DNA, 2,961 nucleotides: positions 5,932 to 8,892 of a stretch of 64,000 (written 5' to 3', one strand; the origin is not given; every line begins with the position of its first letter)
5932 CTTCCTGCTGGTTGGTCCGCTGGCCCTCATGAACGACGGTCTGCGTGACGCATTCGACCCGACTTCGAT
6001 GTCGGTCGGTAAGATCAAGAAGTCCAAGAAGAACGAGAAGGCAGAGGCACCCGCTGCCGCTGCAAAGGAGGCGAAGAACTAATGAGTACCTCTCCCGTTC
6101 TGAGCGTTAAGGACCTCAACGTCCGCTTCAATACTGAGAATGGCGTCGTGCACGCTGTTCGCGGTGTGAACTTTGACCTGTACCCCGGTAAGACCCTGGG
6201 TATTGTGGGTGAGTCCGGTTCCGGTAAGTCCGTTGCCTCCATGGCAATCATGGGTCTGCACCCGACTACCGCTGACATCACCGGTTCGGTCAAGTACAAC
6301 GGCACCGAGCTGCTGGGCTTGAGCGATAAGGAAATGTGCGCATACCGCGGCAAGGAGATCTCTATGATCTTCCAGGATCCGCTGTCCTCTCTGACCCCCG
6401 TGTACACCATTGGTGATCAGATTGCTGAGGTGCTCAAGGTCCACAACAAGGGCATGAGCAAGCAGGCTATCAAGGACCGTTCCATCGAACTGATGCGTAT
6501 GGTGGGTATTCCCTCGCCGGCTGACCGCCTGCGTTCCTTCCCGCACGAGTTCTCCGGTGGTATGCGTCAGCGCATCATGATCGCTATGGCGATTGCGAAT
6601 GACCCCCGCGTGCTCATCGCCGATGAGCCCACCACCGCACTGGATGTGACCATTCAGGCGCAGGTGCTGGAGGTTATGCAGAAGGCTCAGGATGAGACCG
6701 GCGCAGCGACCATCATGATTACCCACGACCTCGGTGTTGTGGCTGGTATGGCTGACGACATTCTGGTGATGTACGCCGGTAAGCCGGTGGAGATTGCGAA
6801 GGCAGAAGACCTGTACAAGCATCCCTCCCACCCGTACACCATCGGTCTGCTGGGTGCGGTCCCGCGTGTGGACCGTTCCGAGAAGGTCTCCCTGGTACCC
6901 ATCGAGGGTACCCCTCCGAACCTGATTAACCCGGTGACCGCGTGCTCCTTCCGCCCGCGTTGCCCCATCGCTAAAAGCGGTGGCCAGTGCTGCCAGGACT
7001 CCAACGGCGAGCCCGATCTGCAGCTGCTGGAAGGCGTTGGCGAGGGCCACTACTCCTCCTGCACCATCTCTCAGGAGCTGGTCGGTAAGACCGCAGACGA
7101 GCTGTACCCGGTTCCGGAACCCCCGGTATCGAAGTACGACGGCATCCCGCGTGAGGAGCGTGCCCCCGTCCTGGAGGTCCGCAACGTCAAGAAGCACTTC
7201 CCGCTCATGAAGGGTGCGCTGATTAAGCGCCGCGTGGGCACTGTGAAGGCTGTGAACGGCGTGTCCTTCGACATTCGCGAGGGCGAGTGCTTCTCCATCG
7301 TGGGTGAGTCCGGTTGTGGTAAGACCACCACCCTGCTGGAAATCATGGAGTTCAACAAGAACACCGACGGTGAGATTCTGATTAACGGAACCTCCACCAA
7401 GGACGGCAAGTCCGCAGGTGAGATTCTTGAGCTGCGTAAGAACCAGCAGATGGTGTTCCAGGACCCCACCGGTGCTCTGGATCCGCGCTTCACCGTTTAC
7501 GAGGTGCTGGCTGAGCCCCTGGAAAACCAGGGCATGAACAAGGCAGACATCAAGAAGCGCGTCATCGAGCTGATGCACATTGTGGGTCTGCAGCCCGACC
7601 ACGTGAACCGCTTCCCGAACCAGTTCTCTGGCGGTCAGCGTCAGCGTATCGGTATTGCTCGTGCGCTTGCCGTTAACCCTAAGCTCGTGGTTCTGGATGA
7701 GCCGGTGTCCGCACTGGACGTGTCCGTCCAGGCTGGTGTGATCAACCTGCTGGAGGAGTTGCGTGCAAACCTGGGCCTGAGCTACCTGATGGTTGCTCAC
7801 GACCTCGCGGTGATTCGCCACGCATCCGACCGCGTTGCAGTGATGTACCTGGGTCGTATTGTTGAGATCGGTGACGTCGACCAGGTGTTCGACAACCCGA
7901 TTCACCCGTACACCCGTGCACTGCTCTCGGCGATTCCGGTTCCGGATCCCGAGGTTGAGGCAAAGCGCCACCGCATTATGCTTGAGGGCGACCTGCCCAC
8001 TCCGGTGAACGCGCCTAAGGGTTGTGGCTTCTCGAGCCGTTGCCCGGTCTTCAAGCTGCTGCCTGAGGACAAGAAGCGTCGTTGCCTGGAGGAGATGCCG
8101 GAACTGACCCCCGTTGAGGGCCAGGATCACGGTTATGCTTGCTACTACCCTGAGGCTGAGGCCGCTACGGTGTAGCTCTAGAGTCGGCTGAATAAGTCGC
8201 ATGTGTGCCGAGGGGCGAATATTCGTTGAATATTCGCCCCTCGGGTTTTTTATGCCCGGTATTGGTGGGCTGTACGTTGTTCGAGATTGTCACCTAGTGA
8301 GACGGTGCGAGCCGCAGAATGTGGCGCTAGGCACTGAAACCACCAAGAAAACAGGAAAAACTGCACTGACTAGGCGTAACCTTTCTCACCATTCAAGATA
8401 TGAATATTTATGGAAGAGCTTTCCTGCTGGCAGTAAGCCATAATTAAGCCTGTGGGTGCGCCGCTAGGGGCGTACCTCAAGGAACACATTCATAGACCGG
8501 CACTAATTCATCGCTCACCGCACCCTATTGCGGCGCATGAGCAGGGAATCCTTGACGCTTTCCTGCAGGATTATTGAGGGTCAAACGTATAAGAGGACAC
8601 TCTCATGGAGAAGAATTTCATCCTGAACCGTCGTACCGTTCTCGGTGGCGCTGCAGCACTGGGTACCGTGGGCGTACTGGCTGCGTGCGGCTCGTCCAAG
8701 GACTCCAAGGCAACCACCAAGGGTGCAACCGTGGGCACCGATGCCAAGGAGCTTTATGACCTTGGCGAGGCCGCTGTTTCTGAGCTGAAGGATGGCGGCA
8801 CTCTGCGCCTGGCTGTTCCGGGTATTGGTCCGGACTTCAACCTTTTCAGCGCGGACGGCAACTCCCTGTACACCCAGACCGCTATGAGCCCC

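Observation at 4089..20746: One Opp-type translocator followed by six tandem, independently terminated substrate-binding lipoprotein paralogs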

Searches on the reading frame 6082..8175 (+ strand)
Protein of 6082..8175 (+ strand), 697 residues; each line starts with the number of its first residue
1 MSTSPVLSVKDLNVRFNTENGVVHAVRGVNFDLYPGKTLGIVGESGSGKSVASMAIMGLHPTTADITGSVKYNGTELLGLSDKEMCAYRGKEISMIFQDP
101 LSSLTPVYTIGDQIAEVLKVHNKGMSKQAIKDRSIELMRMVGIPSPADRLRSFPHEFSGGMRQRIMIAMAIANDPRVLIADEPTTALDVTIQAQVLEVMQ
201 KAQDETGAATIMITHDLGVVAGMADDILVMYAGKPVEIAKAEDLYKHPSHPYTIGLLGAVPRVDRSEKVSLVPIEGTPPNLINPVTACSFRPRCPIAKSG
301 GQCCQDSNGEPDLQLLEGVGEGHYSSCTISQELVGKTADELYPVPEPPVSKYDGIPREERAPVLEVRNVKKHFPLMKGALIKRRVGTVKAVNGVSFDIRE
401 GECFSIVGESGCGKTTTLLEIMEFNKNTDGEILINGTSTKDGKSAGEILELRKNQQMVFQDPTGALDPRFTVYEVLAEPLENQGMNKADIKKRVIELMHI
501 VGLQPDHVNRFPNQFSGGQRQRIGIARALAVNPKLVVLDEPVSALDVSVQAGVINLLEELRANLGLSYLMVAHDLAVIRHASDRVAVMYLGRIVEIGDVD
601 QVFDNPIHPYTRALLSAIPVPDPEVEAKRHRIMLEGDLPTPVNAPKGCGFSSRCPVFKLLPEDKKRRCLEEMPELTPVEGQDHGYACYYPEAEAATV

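Call 3: search_protein_families(library=pfam, proteins=[window:6082-8175:+])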
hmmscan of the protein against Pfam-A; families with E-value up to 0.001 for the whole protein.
window:6082-8175:+ (697 aa): 6 families
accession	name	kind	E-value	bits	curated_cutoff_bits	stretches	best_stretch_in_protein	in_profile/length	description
PF00005.33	ABC_tran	-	2.2e-62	210.1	25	2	392-542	2-136/137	ABC transporter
PF08352.17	oligo_HPY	-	1.3e-35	122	27.1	2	594-655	1-59/65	Oligopeptide/dipeptide transporter, C-terminal region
PF13304.12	AAA_21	-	9.1e-10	39.5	27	1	154-220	235-303/304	AAA domain, putative AbiEii toxin, Type IV TA system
PF02463.25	SMC_N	-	5.5e-08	32.9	40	0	404-587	27-211/220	RecF/RecN/SMC N terminal domain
PF13401.12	AAA_22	-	5e-05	24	27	0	401-428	5-32/130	AAA domain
PF13555.12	AAA_29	-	0.00067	19.8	27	0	392-418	13-39/61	P-loop containing region of AAA domain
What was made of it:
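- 6082..8175 (+): oppD, fused double ATPase (697 aa). The four cysteines of the Fe-S domain of Mtb OppD are aligned. Two ABC_tran and two oligo_HPY domains (call 3).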

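Call 4: search_protein_families(library=ncbifam, proteins=[window:6082-8175:+])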
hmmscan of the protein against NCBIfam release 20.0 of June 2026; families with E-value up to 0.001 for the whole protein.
window:6082-8175:+ (697 aa): 191 families (the best 25 are shown)
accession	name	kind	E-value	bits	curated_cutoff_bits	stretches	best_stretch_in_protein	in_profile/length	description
NF011659.0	PRK15079.1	equivalog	3e-192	637.6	540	2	358-658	6-308/334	murein tripeptide/oligopeptide ABC transporter ATP binding protein OppF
NF008453.0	PRK11308.1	subfamily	5e-182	604.5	408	2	359-692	8-328/334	dipeptide ABC transporter ATP-binding protein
NF007010.1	PRK09473.1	subfamily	1.2e-173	576.1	575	2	7-305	2-295/318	oligopeptide ABC transporter ATP-binding protein OppD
NF007613.0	PRK10261.1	equivalog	1.6e-171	571.9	1077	2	360-643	310-591/623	glutathione ABC transporter ATP-binding protein GsiA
NF043071.1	DppF_dipep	equivalog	7.1e-155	515.4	660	2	359-655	9-301/331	dipeptide ABC transporter ATP-binding subunit DppF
NF008246.0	PRK11022.1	equivalog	5.6e-154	512.1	541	2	6-317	3-308/326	dipeptide ABC transporter ATP-binding protein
NF043079.1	MMSYN1_0167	equivalog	5.2e-150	500.9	740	4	83-294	298-507/561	oligopeptide ABC transporter ATP-binding protein OppD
NF011713.0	PRK15134.1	equivalog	7.7e-147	490.1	834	2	3-263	2-263/529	microcin C ABC transporter ATP-binding protein YejF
NF043078.1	MMSYN1_0168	equivalog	1e-145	487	800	5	484-633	462-612/649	oligopeptide ABC transporter ATP-binding protein OppF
NF047576.1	opine_ATP_CntF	equivalog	7.5e-127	422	385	2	6-259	2-252/264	staphylopine uptake ABC transporter ATP-binding protein CntF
NF047578.1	opine_ATP_CntD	equivalog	6.7e-125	415.7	380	2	6-260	2-253/266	staphylopine uptake ABC transporter ATP-binding protein CntD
TIGR02770.1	nickel_nikD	equivalog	3.8e-124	412.5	318.7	2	26-259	2-228/230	nickel import ATP-binding protein NikD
TIGR02769.1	nickel_nikE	equivalog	1.5e-113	378.6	332.55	2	363-623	2-258/265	nickel import ATP-binding protein NikE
NF011674.0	PRK15093.1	equivalog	2.4e-109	365.5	627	2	5-299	2-303/330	putrescine export ABC transporter ATP-binding protein SapD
NF007739.0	PRK10419.1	subfamily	2.5e-104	348.6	354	2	363-623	3-259/268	nickel ABC transporter ATP-binding protein NikE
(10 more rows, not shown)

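Call 17: search_solved_structures(query=window:6082-8175:+, max_evalue=1e-40, show_alignments=1)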
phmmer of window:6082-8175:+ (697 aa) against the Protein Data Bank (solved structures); distinct sequences matched with E-value up to 1e-40: 17.
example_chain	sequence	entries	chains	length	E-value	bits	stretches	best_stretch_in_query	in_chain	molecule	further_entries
8j5q_D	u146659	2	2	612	1.2e-194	652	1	4-624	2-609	Uncharacterized ABC transporter ATP-binding protein Rv1281c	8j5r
8j5s_D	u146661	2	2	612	7.6e-194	649.3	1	4-624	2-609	Uncharacterized ABC transporter ATP-binding protein Rv1281c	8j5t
8wd9_D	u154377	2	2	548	2.3e-117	396.6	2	3-264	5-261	Probable dipeptide-transport ATP-binding protein ABC transporter DppD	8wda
8wdb_D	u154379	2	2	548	1.4e-116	393.9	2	3-264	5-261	Probable dipeptide-transport ATP-binding protein ABC transporter DppD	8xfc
8z21_D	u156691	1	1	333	1.6e-93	317.7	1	358-665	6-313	Oligopeptide transport ATP-binding protein OppF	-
8z21_C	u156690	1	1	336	9.3e-92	311.9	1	5-298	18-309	Oligopeptide transport ATP-binding protein OppD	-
8z1v_D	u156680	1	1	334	2.2e-82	280.9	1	361-655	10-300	Dipeptide transport ATP-binding protein DppF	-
8z1w_D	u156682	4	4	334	5.7e-82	279.6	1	361-655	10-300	Dipeptide transport ATP-binding protein DppF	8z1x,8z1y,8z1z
8z1v_C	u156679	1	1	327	9.2e-80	272.3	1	6-316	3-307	Dipeptide transport ATP-binding protein DppD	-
8z1w_C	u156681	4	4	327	2.4e-79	270.9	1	6-316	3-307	Dipeptide transport ATP-binding protein DppD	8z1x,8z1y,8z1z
4fwi_B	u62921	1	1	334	7.8e-57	196.5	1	5-298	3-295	ABC-type dipeptide/oligopeptide/nickel transport system, ATPase component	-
9nfi_A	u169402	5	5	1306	2.4e-43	151.9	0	387-615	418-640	Permeability Glycoprotein (P-gp)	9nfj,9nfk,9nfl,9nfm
9oe1_A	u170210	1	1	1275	2.7e-43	151.8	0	387-605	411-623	ATP-binding cassette, sub-family B (MDR/TAP), member 4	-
9ody_A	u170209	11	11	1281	2.8e-43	151.7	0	387-605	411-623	ATP-binding cassette, sub-family B (MDR/TAP), member 4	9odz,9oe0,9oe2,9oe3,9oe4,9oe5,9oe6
4f4c_A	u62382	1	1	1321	4.4e-42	147.8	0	388-603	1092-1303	Multidrug resistance protein pgp-1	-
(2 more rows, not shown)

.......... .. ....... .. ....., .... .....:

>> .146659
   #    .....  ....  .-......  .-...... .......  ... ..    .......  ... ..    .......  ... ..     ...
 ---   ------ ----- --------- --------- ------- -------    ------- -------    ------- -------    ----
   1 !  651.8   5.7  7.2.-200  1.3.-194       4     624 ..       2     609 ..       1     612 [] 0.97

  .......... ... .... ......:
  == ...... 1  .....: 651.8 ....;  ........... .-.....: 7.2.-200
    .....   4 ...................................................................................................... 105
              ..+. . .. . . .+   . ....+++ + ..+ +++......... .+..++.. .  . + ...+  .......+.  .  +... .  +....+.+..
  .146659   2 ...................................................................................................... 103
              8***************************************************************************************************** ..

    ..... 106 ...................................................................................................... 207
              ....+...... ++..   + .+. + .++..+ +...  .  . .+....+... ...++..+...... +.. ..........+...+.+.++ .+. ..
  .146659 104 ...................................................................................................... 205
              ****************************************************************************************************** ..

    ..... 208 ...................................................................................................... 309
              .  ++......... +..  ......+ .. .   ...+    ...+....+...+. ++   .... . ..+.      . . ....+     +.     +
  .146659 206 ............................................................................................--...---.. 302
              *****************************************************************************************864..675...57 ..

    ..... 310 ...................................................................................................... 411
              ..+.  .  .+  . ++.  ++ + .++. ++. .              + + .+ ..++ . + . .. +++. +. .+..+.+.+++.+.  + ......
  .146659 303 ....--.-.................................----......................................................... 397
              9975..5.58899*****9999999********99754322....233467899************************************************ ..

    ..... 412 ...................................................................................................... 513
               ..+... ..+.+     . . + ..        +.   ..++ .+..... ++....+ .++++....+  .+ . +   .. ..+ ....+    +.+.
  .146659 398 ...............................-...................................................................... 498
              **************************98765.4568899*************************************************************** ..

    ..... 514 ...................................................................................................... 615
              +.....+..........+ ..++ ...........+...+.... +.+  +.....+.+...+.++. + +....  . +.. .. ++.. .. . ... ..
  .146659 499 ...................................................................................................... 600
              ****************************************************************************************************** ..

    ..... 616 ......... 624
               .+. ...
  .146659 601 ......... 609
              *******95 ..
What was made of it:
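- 6082..8175 (+): Mtb Rv1281c (8j5q_D) E 1e-194 over residues 4-624 (call 17).
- On Actinobacterial OppABCD of the M. tuberculosis Rv1280c-Rv1283c type: OppD against 8j5q_D, E 1e-194 over 4-624, with the four Fe-S cysteines aligned (call 17).
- Closest known: Mycobacterium tuberculosis OppABCD. Same: OppD is a fused double ATPase, and the four Fe-S cysteines align (E 1e-194; call 17).
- Translocator: OppD against Mtb Rv1281c, E 1e-194 (call 17).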

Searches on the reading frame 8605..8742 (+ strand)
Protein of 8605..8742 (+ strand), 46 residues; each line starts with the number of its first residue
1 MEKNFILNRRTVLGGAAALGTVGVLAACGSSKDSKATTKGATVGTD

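Call 48: search_protein_families(library=ncbifam, max_evalue=10, proteins=[window:8605-8742:+])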
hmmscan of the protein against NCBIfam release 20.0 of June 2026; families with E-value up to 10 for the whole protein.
seq(46 aa): 4 families
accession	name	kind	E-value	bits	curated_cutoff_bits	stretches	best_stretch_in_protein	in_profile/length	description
TIGR01409.1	TAT_signal_seq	domain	0.0083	16.4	16.7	1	7-31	1-25/29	twin-arginine translocation signal domain-containing protein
NF058595.1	invert_tail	domain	0.014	15.8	37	1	9-45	53-90/113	lipo-invert putative C-terminal anchoring domain-containing protein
NF053527.1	lipo_Cory_WKLS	subfamily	0.089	12.7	105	1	16-41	3-29/166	WKL family lipoprotein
NF047847.2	SS_mature_LptM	equivalog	0.36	11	27.7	1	10-29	4-21/31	LPS translocon maturation chaperone LptM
